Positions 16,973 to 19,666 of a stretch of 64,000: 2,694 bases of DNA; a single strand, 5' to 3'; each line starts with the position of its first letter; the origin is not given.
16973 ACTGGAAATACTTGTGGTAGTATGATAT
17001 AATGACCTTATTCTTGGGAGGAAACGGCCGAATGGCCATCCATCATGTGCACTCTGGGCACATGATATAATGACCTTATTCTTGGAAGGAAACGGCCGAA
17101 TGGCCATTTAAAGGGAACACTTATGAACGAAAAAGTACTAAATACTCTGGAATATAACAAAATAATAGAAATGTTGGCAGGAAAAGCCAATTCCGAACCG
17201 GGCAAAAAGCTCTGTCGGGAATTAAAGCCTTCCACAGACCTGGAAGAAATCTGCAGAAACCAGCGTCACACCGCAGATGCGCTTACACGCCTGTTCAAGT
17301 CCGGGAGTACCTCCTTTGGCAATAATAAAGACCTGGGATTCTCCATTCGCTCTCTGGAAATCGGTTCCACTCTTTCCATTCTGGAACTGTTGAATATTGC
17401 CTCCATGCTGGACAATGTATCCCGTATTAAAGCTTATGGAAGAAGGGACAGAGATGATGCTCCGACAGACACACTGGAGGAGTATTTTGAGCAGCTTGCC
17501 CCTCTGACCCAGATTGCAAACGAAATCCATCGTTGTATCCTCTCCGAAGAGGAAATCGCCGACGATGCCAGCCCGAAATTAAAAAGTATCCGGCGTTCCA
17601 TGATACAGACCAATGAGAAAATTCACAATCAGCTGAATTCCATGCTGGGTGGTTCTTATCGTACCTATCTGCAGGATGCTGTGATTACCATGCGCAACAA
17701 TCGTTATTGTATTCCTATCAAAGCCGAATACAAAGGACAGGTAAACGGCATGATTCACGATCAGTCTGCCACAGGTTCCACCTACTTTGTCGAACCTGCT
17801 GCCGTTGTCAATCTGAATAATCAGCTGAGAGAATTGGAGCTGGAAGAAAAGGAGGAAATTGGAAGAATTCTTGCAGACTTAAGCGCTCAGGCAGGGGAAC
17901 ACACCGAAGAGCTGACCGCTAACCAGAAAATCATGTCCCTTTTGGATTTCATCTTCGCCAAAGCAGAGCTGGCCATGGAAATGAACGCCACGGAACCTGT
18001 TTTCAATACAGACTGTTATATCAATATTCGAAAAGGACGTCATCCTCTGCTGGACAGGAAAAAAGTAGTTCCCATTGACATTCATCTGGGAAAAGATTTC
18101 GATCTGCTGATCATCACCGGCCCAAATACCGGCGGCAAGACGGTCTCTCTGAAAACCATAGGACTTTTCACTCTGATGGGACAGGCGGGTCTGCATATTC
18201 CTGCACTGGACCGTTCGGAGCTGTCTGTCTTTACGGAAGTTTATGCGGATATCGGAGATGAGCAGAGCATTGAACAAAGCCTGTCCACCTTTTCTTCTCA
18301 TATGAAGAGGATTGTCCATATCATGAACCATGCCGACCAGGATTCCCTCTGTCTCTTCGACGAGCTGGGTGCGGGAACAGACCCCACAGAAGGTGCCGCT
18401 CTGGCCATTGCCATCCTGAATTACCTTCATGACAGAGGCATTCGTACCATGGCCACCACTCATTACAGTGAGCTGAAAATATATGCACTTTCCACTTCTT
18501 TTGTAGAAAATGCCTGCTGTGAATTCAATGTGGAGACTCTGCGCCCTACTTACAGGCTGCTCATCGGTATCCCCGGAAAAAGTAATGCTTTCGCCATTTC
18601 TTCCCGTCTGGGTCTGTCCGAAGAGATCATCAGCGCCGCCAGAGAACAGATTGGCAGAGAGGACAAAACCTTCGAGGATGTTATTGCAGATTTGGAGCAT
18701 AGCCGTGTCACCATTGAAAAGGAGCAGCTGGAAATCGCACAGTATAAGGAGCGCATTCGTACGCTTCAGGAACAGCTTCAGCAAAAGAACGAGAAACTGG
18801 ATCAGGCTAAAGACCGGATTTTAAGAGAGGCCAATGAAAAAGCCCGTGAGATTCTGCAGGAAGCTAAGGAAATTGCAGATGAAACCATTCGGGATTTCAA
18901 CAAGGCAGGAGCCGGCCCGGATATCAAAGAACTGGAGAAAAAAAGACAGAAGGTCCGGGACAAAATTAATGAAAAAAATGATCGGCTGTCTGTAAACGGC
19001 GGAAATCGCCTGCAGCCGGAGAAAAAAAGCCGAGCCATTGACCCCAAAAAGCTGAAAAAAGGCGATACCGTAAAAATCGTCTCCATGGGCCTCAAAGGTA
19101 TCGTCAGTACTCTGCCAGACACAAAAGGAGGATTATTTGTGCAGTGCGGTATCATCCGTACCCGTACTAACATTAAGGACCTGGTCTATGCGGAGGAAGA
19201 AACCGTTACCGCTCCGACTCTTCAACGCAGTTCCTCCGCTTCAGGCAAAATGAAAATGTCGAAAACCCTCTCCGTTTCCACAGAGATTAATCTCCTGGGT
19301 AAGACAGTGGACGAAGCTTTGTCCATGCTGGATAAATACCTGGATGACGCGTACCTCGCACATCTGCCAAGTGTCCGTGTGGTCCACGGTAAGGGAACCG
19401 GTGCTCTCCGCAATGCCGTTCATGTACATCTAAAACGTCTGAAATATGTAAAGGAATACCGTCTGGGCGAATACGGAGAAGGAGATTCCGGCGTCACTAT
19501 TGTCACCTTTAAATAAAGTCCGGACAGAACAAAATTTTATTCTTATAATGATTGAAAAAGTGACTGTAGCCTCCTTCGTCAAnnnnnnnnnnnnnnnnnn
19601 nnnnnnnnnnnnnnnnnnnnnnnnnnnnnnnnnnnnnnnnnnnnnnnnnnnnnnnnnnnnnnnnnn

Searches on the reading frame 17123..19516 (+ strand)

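Call 73: search_protein_families(library=pfam, proteins=[window:17123-19516:+], max_evalue=0.00001)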
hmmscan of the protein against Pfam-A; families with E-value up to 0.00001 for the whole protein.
window:17123-19516:+ (797 aa): 3 families
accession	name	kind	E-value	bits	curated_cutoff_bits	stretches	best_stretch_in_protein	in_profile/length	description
PF00488.27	MutS_V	-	2.9e-33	115.9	30.2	1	329-509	1-183/188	MutS domain V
PF01713.27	Smr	-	8.5e-25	87.2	25.7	1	722-797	1-77/77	Smr domain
PF20297.4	MSSS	-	3.7e-09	36.5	26.8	1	647-687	2-42/42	MutS2 and Smr-associated SH3 domain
